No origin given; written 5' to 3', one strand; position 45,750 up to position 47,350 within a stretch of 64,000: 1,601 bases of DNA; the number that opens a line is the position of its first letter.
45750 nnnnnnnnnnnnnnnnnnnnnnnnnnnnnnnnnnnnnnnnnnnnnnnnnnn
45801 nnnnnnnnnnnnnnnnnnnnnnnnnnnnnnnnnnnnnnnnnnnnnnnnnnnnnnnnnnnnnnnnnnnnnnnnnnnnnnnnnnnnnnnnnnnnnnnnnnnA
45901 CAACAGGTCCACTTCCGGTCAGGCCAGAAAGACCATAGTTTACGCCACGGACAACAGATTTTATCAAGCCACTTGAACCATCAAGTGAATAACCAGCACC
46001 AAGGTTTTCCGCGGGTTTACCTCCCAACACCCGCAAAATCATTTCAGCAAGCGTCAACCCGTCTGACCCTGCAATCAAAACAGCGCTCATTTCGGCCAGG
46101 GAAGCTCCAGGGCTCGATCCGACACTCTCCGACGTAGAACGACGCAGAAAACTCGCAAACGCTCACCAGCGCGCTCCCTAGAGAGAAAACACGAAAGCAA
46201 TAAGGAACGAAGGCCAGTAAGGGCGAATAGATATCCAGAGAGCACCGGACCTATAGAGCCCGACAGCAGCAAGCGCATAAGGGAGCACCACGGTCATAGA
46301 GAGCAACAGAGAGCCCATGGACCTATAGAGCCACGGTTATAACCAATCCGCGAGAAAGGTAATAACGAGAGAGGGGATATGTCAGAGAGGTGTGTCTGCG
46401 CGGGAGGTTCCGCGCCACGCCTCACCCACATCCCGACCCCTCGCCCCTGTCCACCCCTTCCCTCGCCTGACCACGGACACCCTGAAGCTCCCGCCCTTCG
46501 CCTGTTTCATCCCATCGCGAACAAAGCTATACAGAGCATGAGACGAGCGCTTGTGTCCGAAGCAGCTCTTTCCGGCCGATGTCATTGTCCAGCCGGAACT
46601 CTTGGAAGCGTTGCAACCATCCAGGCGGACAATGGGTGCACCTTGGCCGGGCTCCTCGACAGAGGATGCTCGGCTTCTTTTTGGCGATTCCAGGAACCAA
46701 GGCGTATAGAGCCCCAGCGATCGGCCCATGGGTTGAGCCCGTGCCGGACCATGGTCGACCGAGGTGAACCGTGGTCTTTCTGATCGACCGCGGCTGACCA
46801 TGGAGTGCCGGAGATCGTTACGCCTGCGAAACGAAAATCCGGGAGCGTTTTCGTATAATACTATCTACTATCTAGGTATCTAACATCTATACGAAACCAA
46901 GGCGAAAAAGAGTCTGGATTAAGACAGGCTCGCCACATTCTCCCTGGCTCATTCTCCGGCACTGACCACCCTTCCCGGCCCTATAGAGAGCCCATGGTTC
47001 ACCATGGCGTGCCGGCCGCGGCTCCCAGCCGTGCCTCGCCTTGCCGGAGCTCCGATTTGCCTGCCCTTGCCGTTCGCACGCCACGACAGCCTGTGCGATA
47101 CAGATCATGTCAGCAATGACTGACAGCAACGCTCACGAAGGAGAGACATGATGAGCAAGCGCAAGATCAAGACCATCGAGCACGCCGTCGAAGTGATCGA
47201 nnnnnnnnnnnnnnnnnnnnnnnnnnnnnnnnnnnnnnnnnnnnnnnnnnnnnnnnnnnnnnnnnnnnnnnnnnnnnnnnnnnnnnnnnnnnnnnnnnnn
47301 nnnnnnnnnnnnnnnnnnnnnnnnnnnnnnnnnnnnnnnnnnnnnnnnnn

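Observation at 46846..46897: Two paralogous IR-flanked AT-rich elements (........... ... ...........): candidate origin, pac or centromere sites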

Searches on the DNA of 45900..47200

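Call 74: search_rna_families(source=window, start=45900, end=47200, threshold=evalue, max_evalue=5)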
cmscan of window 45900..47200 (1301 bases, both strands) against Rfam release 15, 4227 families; matches with E-value up to 5: 1.
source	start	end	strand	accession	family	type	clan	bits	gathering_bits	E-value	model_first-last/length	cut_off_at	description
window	46364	46444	-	RF00802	mir-207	Gene; miRNA;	-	25.3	88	0.046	1-78/78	no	mir-207 microRNA precursor family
